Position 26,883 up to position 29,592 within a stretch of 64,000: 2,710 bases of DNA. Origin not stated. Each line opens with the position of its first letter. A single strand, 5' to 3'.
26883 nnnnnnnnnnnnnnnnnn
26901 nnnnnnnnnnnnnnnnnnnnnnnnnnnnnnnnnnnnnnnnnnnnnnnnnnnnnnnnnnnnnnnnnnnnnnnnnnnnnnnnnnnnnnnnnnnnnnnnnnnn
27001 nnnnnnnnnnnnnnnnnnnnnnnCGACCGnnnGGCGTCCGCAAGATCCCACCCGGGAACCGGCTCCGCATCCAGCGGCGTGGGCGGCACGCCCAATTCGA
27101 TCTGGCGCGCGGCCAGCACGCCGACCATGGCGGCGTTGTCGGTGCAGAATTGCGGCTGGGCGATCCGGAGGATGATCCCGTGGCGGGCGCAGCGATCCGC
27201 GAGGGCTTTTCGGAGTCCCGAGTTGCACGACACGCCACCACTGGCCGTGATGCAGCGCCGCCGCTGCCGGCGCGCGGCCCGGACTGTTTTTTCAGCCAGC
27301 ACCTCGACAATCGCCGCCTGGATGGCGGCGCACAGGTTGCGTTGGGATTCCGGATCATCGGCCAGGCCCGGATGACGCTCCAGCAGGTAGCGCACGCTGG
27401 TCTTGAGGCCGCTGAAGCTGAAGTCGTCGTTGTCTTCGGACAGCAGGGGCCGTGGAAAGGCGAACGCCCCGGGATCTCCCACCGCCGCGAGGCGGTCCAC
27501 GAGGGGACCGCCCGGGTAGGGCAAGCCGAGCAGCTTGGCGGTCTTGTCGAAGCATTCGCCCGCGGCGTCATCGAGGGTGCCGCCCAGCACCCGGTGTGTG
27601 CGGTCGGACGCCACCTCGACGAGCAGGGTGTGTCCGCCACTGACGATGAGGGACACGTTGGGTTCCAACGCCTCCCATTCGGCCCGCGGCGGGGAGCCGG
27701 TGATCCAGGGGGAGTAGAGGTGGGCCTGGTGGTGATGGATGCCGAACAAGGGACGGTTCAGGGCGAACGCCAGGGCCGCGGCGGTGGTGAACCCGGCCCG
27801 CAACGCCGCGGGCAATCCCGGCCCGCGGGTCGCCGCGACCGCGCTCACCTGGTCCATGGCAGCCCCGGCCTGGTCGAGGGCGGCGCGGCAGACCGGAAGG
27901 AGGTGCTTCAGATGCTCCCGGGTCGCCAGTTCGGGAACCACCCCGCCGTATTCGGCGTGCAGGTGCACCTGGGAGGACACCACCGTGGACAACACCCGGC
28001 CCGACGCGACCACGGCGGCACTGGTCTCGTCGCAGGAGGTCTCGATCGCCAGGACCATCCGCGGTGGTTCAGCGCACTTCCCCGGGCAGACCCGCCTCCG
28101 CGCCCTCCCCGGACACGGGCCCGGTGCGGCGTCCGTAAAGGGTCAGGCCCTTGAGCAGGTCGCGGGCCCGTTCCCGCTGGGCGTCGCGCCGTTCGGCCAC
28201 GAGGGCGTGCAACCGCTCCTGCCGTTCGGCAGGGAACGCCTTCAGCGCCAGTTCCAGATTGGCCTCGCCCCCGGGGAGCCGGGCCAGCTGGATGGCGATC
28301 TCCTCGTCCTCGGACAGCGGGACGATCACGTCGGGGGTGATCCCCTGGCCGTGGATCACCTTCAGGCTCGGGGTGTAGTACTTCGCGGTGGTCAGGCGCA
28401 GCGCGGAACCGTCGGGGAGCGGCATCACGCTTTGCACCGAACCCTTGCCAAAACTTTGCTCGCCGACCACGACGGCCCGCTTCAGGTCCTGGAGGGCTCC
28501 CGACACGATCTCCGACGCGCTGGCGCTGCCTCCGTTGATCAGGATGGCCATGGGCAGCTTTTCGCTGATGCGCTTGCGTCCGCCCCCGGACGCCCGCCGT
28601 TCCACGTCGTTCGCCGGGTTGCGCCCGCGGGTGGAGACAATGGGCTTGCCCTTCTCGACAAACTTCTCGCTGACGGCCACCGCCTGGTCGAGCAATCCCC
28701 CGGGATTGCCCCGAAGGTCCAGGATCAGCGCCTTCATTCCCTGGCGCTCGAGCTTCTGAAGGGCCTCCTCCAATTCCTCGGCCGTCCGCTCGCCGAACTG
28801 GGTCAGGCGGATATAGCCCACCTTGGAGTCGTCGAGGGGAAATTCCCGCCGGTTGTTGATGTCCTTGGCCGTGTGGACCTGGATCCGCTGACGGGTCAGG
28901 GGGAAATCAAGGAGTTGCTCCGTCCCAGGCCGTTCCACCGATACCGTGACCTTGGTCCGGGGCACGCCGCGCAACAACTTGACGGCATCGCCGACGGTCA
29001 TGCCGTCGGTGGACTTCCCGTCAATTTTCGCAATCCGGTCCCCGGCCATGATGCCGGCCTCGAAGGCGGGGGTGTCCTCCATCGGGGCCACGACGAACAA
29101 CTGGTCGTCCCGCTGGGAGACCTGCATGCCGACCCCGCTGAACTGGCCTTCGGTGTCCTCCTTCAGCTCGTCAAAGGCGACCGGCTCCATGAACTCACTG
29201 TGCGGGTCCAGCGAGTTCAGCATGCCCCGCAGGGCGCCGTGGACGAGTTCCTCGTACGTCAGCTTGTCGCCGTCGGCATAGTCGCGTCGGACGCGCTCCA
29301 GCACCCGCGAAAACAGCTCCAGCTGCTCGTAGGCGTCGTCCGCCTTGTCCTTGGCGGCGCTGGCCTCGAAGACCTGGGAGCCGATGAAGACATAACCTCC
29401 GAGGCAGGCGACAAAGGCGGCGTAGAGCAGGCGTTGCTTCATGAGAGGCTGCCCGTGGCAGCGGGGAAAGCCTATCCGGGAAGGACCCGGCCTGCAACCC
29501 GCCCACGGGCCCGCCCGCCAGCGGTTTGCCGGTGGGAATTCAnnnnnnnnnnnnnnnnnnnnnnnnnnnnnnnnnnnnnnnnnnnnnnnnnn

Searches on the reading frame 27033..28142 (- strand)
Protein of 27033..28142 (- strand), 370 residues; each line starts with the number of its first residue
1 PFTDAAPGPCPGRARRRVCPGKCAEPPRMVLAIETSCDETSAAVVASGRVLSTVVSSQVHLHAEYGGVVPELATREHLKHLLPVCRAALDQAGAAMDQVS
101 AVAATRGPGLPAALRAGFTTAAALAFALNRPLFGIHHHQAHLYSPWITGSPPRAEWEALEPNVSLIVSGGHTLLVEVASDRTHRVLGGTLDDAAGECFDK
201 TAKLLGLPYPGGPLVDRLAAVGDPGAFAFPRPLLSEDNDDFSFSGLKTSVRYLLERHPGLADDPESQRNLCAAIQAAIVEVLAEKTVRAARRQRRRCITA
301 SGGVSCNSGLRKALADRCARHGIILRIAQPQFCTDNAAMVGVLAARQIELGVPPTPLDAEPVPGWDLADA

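Call 8: search_protein_families(library=pfam, proteins=[window:27033-28142:-], max_evalue=0.001)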
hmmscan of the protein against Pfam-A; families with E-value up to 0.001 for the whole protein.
window:27033-28142:- (370 aa): 2 families
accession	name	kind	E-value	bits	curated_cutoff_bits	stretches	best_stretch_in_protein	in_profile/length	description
PF00814.31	TsaD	-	1.3e-81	274.6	24.8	1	50-341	2-263/264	tRNA N6-adenosine threonylcarbamoyltransferase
PF22521.2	HypF_C_2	-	3.2e-05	24.3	27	1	261-329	160-228/241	Carbamoyltransferase, Kae1-like Domain, second subdomain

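Call 51: find_homologous_proteins(query=window:27033-28142:-, max_evalue=1e-40)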
Query window:27033-28142:- (370 aa): 7998 proteins with E <= 1e-40 among 8000 candidates; the best 120 are listed.
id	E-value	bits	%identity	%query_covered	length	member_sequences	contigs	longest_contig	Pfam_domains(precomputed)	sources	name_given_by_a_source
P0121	1.4e-217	740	98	92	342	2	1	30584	PF00814.32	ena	-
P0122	4.4e-171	587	76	92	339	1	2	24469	PF00814.32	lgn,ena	-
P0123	1.7e-166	572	75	92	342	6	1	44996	PF00814.32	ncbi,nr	ncbi:MAG: tRNA (adenosine(37)-N6)-threonylcarbamoyltransferase complex transferase subunit TsaD [Ver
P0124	1.8e-166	572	74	92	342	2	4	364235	PF00814.32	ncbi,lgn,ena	ncbi:MAG: tRNA (adenosine(37)-N6)-threonylcarbamoyltransferase complex transferase subunit TsaD [Ver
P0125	1.4e-165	569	76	92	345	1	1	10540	PF00814.32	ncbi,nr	ncbi:MAG: tRNA (adenosine(37)-N6)-threonylcarbamoyltransferase complex transferase subunit TsaD [Ver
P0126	1.9e-165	569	74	92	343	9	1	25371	PF00814.32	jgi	jgi:N6-L-threonylcarbamoyladenine synthase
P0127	6.1e-164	564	73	92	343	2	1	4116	PF00814.32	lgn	-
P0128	1.3e-162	560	74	92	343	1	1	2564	PF00814.32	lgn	-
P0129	1.9e-161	556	74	92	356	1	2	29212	PF00814.32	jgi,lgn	-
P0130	3.2e-158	545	71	92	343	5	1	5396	PF00814.32,PF22521.3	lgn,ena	-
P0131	6.2e-158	544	71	92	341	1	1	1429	PF00814.32,PF22521.3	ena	-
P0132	6.9e-158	544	71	92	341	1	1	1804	PF00814.32,PF22521.3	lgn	-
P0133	1.4e-157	543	71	92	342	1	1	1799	PF00814.32,PF22521.3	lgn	-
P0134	1.9e-157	543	72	92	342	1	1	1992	PF00814.32,PF22521.3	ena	-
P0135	3.3e-157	542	71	92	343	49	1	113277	PF00814.32,PF22521.3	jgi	jgi:N6-L-threonylcarbamoyladenine synthase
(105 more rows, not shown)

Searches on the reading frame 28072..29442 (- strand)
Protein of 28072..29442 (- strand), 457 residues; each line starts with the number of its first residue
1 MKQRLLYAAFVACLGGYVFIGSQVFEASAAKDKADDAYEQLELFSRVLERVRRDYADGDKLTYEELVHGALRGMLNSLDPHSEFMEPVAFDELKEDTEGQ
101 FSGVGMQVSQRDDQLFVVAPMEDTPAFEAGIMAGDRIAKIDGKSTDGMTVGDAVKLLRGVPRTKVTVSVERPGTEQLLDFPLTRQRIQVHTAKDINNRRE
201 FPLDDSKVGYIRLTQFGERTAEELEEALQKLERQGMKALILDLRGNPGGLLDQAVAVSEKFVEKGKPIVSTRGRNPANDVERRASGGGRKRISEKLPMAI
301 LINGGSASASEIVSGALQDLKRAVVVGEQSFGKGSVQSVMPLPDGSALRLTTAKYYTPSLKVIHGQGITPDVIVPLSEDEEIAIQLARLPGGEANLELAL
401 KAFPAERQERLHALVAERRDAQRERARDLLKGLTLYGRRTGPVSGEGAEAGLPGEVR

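Call 8: search_protein_families(library=pfam, proteins=[window:28072-29442:-], max_evalue=0.001)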
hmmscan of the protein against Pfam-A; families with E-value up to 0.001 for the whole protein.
window:28072-29442:- (457 aa): 5 families
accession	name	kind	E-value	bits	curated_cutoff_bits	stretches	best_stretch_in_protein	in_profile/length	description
PF03572.23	Peptidase_S41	-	1.4e-59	200.8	24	1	207-374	1-165/165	Peptidase family S41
PF17820.7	PDZ_6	-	3.3e-10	40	27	1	116-171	1-54/54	PDZ domain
PF13180.12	PDZ_2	-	2.6e-09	37.7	27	1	104-179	3-77/80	PDZ domain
PF00595.29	PDZ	-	2.8e-09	37.6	23.2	1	102-169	10-80/81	PDZ domain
PF22694.1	CtpB_N-like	-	6.5e-05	23.7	27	1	28-86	25-82/85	Activating protease CtpB N-terminal domain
